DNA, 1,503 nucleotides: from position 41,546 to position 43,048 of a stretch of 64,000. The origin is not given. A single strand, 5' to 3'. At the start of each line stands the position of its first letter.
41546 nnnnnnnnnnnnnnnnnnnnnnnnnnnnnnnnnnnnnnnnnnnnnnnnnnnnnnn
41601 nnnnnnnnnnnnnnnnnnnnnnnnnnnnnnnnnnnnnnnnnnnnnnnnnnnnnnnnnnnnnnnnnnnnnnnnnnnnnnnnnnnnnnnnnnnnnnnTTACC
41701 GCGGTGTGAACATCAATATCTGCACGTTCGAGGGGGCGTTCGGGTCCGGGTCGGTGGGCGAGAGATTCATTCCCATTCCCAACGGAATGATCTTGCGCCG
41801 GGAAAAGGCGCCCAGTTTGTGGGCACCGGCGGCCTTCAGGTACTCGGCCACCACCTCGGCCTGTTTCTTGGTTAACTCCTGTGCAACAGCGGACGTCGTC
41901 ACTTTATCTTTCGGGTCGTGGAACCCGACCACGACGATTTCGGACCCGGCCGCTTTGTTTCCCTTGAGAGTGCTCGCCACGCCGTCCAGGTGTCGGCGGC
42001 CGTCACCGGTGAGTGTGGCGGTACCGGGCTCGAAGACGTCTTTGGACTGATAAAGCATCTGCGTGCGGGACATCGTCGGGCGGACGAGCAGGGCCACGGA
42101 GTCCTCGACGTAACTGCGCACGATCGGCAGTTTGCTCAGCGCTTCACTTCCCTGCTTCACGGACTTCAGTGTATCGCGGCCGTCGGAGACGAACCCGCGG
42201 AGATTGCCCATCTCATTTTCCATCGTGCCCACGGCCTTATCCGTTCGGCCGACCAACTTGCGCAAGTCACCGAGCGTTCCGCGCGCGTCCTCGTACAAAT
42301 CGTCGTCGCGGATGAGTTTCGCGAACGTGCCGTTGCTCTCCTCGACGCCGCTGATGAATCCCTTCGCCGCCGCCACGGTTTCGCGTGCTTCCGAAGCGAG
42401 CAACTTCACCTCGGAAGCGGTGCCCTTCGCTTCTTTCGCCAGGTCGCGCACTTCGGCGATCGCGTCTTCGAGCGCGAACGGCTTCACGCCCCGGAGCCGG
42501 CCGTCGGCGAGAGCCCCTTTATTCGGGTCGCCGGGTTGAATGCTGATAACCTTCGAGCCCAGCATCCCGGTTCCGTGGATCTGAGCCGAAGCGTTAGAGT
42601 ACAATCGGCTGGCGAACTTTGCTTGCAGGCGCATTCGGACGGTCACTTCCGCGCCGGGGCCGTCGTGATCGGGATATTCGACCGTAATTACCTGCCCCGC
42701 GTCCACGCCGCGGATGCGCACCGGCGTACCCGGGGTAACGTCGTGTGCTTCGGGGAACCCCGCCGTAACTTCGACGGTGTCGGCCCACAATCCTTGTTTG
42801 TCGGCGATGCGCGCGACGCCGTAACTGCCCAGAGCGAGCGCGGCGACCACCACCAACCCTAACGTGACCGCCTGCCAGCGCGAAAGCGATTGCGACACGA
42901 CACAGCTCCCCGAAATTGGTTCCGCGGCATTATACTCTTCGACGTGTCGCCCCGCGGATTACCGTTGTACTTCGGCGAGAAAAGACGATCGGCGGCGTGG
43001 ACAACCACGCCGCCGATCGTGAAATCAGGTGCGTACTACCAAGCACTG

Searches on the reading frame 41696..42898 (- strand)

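Call 4: search_protein_families(library=pfam, proteins=[window:41696-42898:-], max_evalue=0.1)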
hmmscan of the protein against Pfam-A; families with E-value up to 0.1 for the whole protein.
window:41696-42898:- (400 aa): 2 families
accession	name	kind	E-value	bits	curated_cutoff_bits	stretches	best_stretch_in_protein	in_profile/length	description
PF02470.25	MlaD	-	3.9e-16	59.5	25.1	1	41-123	2-81/81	MlaD protein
PF00691.25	OmpA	-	4.4e-10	40.2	27.2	1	289-384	2-88/98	OmpA family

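Call 5: search_protein_families(library=ncbifam, proteins=[window:41696-42898:-], max_evalue=0.1)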
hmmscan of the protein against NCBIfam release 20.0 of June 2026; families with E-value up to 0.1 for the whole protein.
window:41696-42898:- (400 aa): 8 families
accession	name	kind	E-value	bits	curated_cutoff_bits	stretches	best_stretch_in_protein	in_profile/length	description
TIGR00996.1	Mtu_fam_mce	paralog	5.6e-20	71.7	140.5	1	11-256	3-234/291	MCE family protein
TIGR04430.1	OM_asym_MlaD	equivalog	3.8e-13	49.5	135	1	12-127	8-119/146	outer membrane lipid asymmetry maintenance protein MlaD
TIGR03350.1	type_VI_ompA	equivalog_domain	1.8e-06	28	139.8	1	269-360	14-103/137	type VI secretion system protein TssL, long form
NF008071.1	PRK10808.1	equivalog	9.3e-06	25.2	277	1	274-358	220-301/358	porin OmpA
NF047463.1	CllEntPrLepto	equivalog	1.2e-05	24.9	400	1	31-212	26-219/250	mammalian cell entry protein Mce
NF053612.1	anchor_PA1041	equivalog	2.6e-05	24.3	250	1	288-359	134-200/236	PA1041 family peptidoglycan-binding anchor lipoprotein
NF053611.1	YiaD_Gzip_OmpA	equivalog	0.00038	20.2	175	1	286-359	103-171/206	YiaD family glycine zipper/OmpA-like lipoprotein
NF045787.1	OmpABordt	equivalog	0.00061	19.5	200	1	274-359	74-154/194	outer membrane protein OmpA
